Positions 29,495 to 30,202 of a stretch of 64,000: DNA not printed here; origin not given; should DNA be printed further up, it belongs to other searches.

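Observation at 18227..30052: Sulfonate-to-sulfite-to-APS island with no recognisable APS-consuming enzyme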

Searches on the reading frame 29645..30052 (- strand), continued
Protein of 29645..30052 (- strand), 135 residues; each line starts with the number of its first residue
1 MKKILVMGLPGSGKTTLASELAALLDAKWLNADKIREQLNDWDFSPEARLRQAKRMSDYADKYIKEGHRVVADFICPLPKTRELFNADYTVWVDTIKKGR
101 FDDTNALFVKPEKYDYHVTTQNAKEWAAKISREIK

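Call 44: get_annotated_region(hit=H3, flank=7000)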
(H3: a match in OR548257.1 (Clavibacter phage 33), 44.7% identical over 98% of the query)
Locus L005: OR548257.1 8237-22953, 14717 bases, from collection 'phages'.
description: Clavibacter phage 33, complete genome.
organism: Clavibacter phage 33 (NCBI taxid 3076821)
taxonomy: Viruses; Duplodnaviria; Heunggongvirae; Uroviricota; Caudoviricetes; Casjensviridae; Salvovirus
host: Clavibacter michiganensis subsp. michiganensis; source: soil; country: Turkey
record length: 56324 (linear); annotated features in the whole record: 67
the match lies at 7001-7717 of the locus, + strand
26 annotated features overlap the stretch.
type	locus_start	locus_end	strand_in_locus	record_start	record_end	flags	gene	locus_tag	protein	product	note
CDS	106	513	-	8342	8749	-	-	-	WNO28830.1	hypothetical protein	-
CDS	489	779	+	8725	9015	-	-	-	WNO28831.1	hypothetical protein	-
CDS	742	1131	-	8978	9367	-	-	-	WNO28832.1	hypothetical protein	-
CDS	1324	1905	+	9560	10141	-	-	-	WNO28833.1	hypothetical protein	-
CDS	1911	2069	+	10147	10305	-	-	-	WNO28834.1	hypothetical protein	-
CDS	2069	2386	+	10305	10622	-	-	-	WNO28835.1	hypothetical protein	-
CDS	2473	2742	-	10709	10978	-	-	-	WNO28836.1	hypothetical protein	-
CDS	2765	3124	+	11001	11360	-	-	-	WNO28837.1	hypothetical protein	-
CDS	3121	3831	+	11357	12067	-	-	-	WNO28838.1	cystein dioxygenase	-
CDS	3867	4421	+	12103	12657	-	-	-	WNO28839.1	hypothetical protein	-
CDS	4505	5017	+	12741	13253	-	-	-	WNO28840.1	hypothetical protein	-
CDS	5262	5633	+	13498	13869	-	-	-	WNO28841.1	MagZ-like pyrophosphatase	-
CDS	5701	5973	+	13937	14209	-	-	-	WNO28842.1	hypothetical protein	-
CDS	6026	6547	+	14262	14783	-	-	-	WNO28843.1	hypothetical protein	-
CDS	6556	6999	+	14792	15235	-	-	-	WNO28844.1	hypothetical protein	-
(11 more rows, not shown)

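Call 52: find_homologous_proteins(query=P0231, max_evalue=1e-10)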
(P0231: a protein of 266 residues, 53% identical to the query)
Query P0231 (266 aa): 7310 proteins with E <= 1e-10 among 8000 candidates; the best 120 are listed.
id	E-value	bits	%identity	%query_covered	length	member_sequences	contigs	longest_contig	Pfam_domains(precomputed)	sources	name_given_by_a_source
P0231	7.9e-178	608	100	100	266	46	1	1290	PF01467.33,PF13671.13,PF01583.27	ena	-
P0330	5.4e-165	565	92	100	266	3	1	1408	PF01467.33,PF13671.13,PF01583.27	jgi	-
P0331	2.0e-158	544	89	100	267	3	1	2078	PF01467.33,PF13671.13,PF01583.27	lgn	-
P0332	2.1e-158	544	87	100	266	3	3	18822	PF01467.33,PF13521.13,PF13671.13,PF01583.27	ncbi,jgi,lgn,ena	-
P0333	5.7e-155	533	85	100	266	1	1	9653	PF01467.33,PF13671.13,PF01583.27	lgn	-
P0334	8.1e-145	499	83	98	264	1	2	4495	PF01467.33,PF13671.13,PF01583.27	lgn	-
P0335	9.4e-142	489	79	99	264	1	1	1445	PF01467.33,PF13521.13,PF13671.13,PF13238.13,PF01583.27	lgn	-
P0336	1.1e-140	486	81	97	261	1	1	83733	PF01467.33,PF13671.13,PF13238.13,PF01583.27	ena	-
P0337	1.5e-140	485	81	94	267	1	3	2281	PF01467.33,PF13521.13,PF13671.13,PF13238.13,PF01583.27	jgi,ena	jgi:adenylylsulfate kinase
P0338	1.6e-140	485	81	97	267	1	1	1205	PF13671.13,PF13238.13,PF01583.27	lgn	-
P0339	1.6e-140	485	81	97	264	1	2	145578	PF01467.33,PF13671.13,PF13238.13,PF01583.27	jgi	jgi:adenylylsulfate kinase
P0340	3.2e-140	484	81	94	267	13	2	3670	PF01467.33,PF13521.13,PF13671.13,PF13238.13,PF01583.27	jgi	jgi:adenylylsulfate kinase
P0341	8.1e-140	483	79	99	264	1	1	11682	PF13671.13,PF01583.27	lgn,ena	-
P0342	2.0e-139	482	80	97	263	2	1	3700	PF01467.33,PF13671.13,PF01583.27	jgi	-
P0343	2.0e-139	482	77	100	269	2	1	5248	PF01467.33,PF13671.13,PF13238.13,PF01583.27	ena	-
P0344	4.2e-139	481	79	97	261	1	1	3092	PF01467.33,PF13671.13,PF13238.13,PF01583.27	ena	-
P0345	2.7e-138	478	82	96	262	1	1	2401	PF13671.13,PF13238.13,PF01583.27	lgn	-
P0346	4.6e-138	477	80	94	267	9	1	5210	PF01467.33,PF13671.13,PF13238.13,PF01583.27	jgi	jgi:adenylylsulfate kinase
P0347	1.5e-136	472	78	97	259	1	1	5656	PF13521.13,PF13671.13,PF01583.27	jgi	jgi:adenylylsulfate kinase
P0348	2.1e-136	472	79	95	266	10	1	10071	PF13521.13,PF13671.13,PF01583.27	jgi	jgi:adenylylsulfate kinase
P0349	4.3e-136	471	78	96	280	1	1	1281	PF06414.19,PF13671.13,PF13238.13,PF01583.27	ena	-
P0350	8.0e-136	470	76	99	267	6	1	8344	PF01467.33,PF13671.13,PF01583.27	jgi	-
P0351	1.7e-135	469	76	100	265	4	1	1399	PF01467.33,PF13671.13,PF01583.27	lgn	-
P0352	2.4e-135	468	78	97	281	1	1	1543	PF13521.13,PF13671.13,PF13238.13,PF01583.27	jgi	jgi:adenylylsulfate kinase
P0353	2.6e-135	468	80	96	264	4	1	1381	PF13671.13,PF01583.27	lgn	-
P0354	2.8e-135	468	80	97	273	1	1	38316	PF01467.33,PF13671.13,PF01583.27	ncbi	-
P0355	3.0e-135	468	79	96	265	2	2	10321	PF13521.13,PF13671.13,PF13238.13,PF01583.27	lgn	-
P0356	9.4e-135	466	78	96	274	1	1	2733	PF06414.19,PF01467.33,PF13671.13,PF13238.13,PF01583.27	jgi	jgi:cytidyltransferase-like protein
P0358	4.8e-134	464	76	97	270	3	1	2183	PF01467.33,PF13671.13,PF01583.27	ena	-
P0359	6.4e-134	464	76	98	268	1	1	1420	PF13671.13,PF13238.13,PF01583.27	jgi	jgi:hypothetical protein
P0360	8.5e-134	463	77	97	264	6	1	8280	PF01467.33,PF13671.13,PF01583.27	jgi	jgi:adenylylsulfate kinase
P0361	2.0e-133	462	75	100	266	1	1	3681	PF13671.13,PF01583.27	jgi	jgi:hypothetical protein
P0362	2.6e-133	462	76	97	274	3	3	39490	PF01467.33,PF13671.13,PF13238.13,PF01583.27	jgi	jgi:adenylylsulfate kinase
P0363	1.5e-132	459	76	97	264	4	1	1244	PF06414.19,PF01467.33,PF13671.13,PF13238.13,PF01583.27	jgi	jgi:adenylylsulfate kinase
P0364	2.7e-132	458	77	98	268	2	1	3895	PF13671.13,PF13238.13,PF01583.27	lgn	-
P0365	2.8e-132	458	79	94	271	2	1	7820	PF13671.13,PF13238.13,PF01583.27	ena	-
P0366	4.5e-132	458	75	96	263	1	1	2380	PF06414.19,PF01467.33,PF13521.13,PF13671.13,PF13238.13,PF01583.27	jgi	jgi:hypothetical protein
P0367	1.9e-131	456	76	99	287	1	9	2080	PF06414.19,PF13521.13,PF13671.13,PF13238.13,PF01583.27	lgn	-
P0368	2.5e-131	455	76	97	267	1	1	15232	PF01467.33,PF13671.13,PF13238.13,PF01583.27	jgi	jgi:adenylylsulfate kinase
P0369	7.1e-131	454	76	95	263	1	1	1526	PF06414.19,PF01467.33,PF13521.13,PF13671.13,PF13238.13,PF01583.27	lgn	-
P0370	1.1e-130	453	75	97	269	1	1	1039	PF06414.19,PF13521.13,PF13671.13,PF13238.13,PF01583.27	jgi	jgi:hypothetical protein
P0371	1.2e-130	453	73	96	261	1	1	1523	PF13671.13,PF13238.13,PF01583.27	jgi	jgi:predicted kinase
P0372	1.5e-130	453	75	99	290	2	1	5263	PF13671.13,PF01583.27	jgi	jgi:adenylylsulfate kinase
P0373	1.6e-130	453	77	95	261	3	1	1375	PF13671.13,PF13238.13,PF01583.27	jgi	jgi:adenylylsulfate kinase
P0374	1.8e-130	452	76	97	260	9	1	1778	PF06414.19,PF01467.33,PF13521.13,PF13671.13,PF13238.13,PF01583.27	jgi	jgi:adenylylsulfate kinase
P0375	1.8e-130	452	77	95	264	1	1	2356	PF06414.19,PF13671.13,PF01583.27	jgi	jgi:hypothetical protein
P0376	2.2e-130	452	73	97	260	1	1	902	PF13671.13,PF13238.13,PF01583.27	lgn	-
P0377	2.6e-130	452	76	96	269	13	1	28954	PF13671.13,PF01583.27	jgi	jgi:adenylylsulfate kinase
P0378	3.5e-130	451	73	96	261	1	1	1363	PF13521.13,PF13671.13,PF13207.13,PF13238.13,PF01583.27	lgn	-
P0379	4.1e-130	451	75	97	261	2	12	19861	PF01467.33,PF13671.13,PF01583.27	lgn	-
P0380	5.3e-130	451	74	97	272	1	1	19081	PF13671.13,PF13238.13,PF01583.27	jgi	jgi:adenylylsulfate kinase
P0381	5.7e-130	451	74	96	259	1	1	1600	PF13671.13,PF13238.13,PF01583.27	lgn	-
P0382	5.8e-130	451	76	97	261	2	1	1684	PF13671.13,PF13238.13,PF01583.27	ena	-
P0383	6.0e-130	451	78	92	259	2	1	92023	PF13671.13,PF01583.27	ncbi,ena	-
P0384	8.0e-130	450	73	96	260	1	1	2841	PF13671.13,PF13238.13,PF01583.27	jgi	jgi:hypothetical protein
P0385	8.1e-130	450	75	99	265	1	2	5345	PF13671.13,PF01583.27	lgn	-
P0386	1.2e-129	450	74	96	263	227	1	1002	PF13671.13,PF13238.13,PF01583.27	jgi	-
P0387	1.5e-129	449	71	100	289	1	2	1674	PF01467.33,PF13671.13,PF13238.13,PF01583.27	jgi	jgi:hypothetical protein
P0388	1.9e-129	449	75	95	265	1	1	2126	PF06414.19,PF13671.13,PF01583.27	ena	-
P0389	2.8e-129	448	73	97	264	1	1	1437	PF06414.19,PF01467.33,PF13521.13,PF13671.13,PF13207.13,PF13238.13,PF01583.27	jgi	jgi:cytidyltransferase-like protein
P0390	3.9e-129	448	76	96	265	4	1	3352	PF06414.19,PF13521.13,PF13671.13,PF01583.27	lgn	-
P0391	4.2e-129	448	76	96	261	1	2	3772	PF06414.19,PF13521.13,PF13671.13,PF13238.13,PF01583.27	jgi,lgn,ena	-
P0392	4.8e-129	448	75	96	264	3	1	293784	PF13671.13,PF01583.27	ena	-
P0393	7.1e-129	447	74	97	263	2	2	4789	PF06414.19,PF13521.13,PF13671.13,PF13238.13,PF01583.27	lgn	-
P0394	7.6e-129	447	74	96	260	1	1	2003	PF13671.13,PF13238.13,PF01583.27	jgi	-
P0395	8.4e-129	447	75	97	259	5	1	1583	PF13671.13,PF13238.13,PF01583.27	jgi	jgi:adenylylsulfate kinase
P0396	8.5e-129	447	72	97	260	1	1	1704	PF13671.13,PF13238.13,PF01583.27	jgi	-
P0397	8.5e-129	447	75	96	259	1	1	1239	PF01467.33,PF13671.13,PF01583.27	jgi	-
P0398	8.6e-129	447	76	96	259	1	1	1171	PF01467.33,PF13671.13,PF01583.27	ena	-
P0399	1.1e-128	446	73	97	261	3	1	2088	PF13671.13,PF13238.13,PF01583.27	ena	-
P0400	1.4e-128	446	74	97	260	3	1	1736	PF13671.13,PF13238.13,PF01583.27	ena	-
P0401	1.8e-128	446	73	96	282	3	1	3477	PF01467.33,PF13521.13,PF13671.13,PF13238.13,PF01583.27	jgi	jgi:adenylylsulfate kinase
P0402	2.2e-128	445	73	97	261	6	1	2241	PF06414.19,PF13671.13,PF13238.13,PF01583.27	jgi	jgi:adenylylsulfate kinase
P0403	2.9e-128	445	72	97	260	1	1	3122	PF13671.13,PF13238.13,PF01583.27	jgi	jgi:adenylylsulfate kinase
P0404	3.3e-128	445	74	96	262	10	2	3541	PF13521.13,PF13671.13,PF01583.27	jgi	jgi:adenylylsulfate kinase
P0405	3.5e-128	445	74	96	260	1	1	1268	PF13671.13,PF13238.13,PF01583.27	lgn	-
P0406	4.5e-128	444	74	97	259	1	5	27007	PF01467.33,PF13671.13,PF13238.13,PF01583.27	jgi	jgi:adenylylsulfate kinase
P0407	7.1e-128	444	72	100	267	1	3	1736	PF13671.13,PF13238.13,PF01583.27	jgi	jgi:adenylylsulfate kinase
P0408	8.0e-128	444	73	98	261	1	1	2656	PF13671.13,PF13238.13,PF01583.27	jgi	jgi:adenylylsulfate kinase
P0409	1.0e-127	443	72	97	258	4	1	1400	PF13671.13,PF13238.13,PF01583.27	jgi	-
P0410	1.1e-127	443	74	96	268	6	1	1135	PF06414.19,PF13521.13,PF13671.13,PF13238.13,PF01583.27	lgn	-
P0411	1.3e-127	443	73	97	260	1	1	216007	PF01467.33,PF13671.13,PF13238.13,PF01583.27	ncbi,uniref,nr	ncbi:adenylyl-sulfate kinase [Bradyrhizobium sp. LHD-71]|uniref:adenylyl-sulfate kinase n=1 Tax=Brad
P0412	1.3e-127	443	72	97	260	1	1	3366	PF13671.13,PF13238.13,PF01583.27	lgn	-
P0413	1.6e-127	443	73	97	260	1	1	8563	PF13671.13,PF13238.13,PF01583.27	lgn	-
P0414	2.1e-127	442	73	96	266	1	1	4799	PF01467.33,PF13671.13,PF13238.13,PF01583.27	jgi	jgi:adenylylsulfate kinase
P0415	2.4e-127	442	73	96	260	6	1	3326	PF06414.19,PF01467.33,PF13521.13,PF13671.13,PF13238.13,PF01583.27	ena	-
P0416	2.6e-127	442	73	97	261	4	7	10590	PF06414.19,PF01467.33,PF13671.13,PF13238.13,PF01583.27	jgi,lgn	jgi:hypothetical protein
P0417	2.6e-127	442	72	96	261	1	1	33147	PF06414.19,PF13521.13,PF13671.13,PF13238.13,PF01583.27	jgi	jgi:adenylylsulfate kinase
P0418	2.7e-127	442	73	97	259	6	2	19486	PF13521.13,PF13671.13,PF13238.13,PF01583.27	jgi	jgi:adenylylsulfate kinase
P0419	2.9e-127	442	73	96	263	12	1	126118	PF06414.19,PF13671.13,PF13238.13,PF01583.27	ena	-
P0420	3.2e-127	442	75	97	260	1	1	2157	PF01467.33,PF13671.13,PF01583.27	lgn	-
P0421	3.5e-127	442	73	97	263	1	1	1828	PF13671.13,PF13238.13,PF01583.27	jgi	jgi:adenylylsulfate kinase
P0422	3.7e-127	441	77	96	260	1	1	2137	PF01467.33,PF13671.13,PF13238.13,PF01583.27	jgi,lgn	jgi:adenylylsulfate kinase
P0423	4.0e-127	441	74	97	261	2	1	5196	PF13671.13,PF13238.13,PF01583.27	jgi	jgi:hypothetical protein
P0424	4.5e-127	441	74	97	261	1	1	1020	PF01467.33,PF13521.13,PF13671.13,PF13238.13,PF01583.27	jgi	jgi:hypothetical protein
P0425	5.2e-127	441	73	95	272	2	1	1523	PF13521.13,PF13671.13,PF01583.27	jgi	jgi:adenylylsulfate kinase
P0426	6.3e-127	441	72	97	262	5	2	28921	PF13521.13,PF13671.13,PF13238.13,PF01583.27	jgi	jgi:adenylylsulfate kinase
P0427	7.0e-127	441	72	97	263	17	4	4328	PF13671.13,PF13238.13,PF01583.27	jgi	jgi:adenylylsulfate kinase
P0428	7.7e-127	440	74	97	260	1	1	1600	PF06414.19,PF13521.13,PF13671.13,PF13238.13,PF01583.27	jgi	jgi:hypothetical protein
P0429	8.4e-127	440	72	97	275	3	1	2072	PF01467.33,PF13671.13,PF13238.13,PF01583.27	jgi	jgi:adenylylsulfate kinase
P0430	1.1e-126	440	72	97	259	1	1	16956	PF13671.13,PF13238.13,PF01583.27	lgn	-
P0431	1.1e-126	440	71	97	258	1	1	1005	PF01583.27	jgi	jgi:adenylylsulfate kinase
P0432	1.2e-126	440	72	97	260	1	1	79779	PF06414.19,PF01467.33,PF13671.13,PF13238.13,PF01583.27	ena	-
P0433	1.2e-126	440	73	96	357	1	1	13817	PF13521.13,PF13671.13,PF13238.13,PF01583.27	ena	-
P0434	1.3e-126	440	71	97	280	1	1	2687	PF06414.19,PF13671.13,PF13238.13,PF01583.27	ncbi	-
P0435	1.4e-126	440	72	97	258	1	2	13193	PF06414.19,PF13671.13,PF13238.13,PF01583.27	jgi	jgi:adenylylsulfate kinase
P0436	1.4e-126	440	72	97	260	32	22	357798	PF13671.13,PF13238.13,PF01583.27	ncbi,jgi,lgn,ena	ncbi:MAG: adenylyl-sulfate kinase [Xanthobacteraceae bacterium]|jgi:adenylylsulfate kinase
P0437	3.4e-126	438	74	95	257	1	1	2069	PF13671.13,PF13238.13,PF01583.27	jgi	jgi:adenylylsulfate kinase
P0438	3.7e-126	438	70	99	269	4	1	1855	PF01467.33,PF13521.13,PF13671.13,PF13207.13,PF13238.13,PF01583.27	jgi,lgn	jgi:hypothetical protein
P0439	3.7e-126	438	72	97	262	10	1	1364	PF06414.19,PF13671.13,PF01583.27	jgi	jgi:adenylylsulfate kinase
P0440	5.2e-126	438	72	97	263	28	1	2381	PF13521.13,PF13671.13,PF13238.13,PF01583.27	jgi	jgi:adenylylsulfate kinase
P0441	5.5e-126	438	71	96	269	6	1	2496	PF13521.13,PF13671.13,PF13238.13,PF01583.27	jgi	jgi:adenylylsulfate kinase-like enzyme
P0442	5.7e-126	438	72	97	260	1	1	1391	PF13671.13,PF13238.13,PF01583.27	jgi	jgi:adenylylsulfate kinase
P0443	6.0e-126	437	71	94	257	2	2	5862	PF13521.13,PF13671.13,PF13238.13,PF01583.27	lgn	-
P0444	6.1e-126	437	73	96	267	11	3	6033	PF01467.33,PF13671.13,PF13238.13,PF01583.27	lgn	-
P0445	6.2e-126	437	71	97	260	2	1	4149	PF01467.33,PF13671.13,PF01583.27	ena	-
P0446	6.2e-126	437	72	96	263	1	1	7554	PF13671.13,PF01583.27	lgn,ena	-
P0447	6.3e-126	437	71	96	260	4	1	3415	PF01467.33,PF13671.13,PF01583.27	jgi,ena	-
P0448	6.9e-126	437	74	95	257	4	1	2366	PF13671.13,PF13238.13,PF01583.27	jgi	jgi:adenylylsulfate kinase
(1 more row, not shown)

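Call 53: find_encoding_contigs(protein=P0411, flank=8000, max_places=2)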
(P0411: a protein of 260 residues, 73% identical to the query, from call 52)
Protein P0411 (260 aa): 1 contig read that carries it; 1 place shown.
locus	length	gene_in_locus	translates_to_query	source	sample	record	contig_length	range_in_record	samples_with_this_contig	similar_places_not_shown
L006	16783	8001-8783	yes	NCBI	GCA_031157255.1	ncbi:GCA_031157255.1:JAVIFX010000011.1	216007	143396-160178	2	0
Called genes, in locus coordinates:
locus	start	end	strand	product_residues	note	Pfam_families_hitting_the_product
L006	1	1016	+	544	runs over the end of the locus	PF01425:Amidase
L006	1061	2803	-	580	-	PF07969:Amidohydro_3, PF01979:Amidohydro_1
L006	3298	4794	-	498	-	PF00392:GntR, PF00155:Aminotran_1_2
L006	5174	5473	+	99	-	PF06568:YjiS-like (weak)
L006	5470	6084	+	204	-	PF01810:LysE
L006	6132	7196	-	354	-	PF00296:Bac_luciferase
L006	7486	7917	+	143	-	-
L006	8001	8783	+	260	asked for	PF01583:APS_kinase, PF13238:AAA_18 (weak), PF13671:AAA_33 (weak), PF01467:CTP_transf_like (faint)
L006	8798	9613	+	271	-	PF00685:Sulfotransfer_1, PF13469:Sulfotransfer_3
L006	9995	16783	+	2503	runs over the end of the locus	PF12951:PATR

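Call 54: find_encoding_contigs(protein=P0436, flank=8000, max_places=3)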
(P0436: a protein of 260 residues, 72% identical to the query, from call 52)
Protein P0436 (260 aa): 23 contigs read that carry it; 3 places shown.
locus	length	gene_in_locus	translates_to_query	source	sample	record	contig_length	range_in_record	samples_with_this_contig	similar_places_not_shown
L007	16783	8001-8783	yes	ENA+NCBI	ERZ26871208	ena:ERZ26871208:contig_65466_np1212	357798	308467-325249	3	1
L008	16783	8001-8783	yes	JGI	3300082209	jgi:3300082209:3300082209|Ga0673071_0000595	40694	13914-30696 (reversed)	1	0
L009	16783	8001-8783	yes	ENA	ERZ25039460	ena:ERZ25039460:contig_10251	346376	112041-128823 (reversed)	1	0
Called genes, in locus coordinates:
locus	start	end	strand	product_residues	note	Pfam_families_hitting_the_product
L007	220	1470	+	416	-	PF01979:Amidohydro_1, PF07969:Amidohydro_3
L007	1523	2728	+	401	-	PF13458:Peripla_BP_6, PF13433:Peripla_BP_5, PF01094:ANF_receptor, PF13433:Peripla_BP_5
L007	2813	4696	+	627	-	PF02653:BPD_transp_2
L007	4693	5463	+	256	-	PF00005:ABC_tran, PF13304:AAA_21 (faint)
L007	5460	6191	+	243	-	PF00005:ABC_tran, PF13304:AAA_21 (faint)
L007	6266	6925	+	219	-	PF02798:GST_N, PF13417:GST_N_3, PF13409:GST_N_2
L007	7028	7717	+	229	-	PF13505:OMP_b-brl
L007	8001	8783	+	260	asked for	PF01583:APS_kinase, PF13238:AAA_18 (weak), PF13671:AAA_33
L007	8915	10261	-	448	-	PF00296:Bac_luciferase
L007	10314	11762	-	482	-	PF01554:MatE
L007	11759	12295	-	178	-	PF01638:HxlR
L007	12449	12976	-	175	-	PF03928:HbpS-like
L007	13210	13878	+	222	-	PF01625:PMSR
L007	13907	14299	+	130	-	PF04828:GFA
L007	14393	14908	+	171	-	PF03350:UPF0114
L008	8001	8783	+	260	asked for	PF01583:APS_kinase, PF13238:AAA_18 (weak), PF13671:AAA_33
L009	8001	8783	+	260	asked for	PF01583:APS_kinase, PF13238:AAA_18 (weak), PF13671:AAA_33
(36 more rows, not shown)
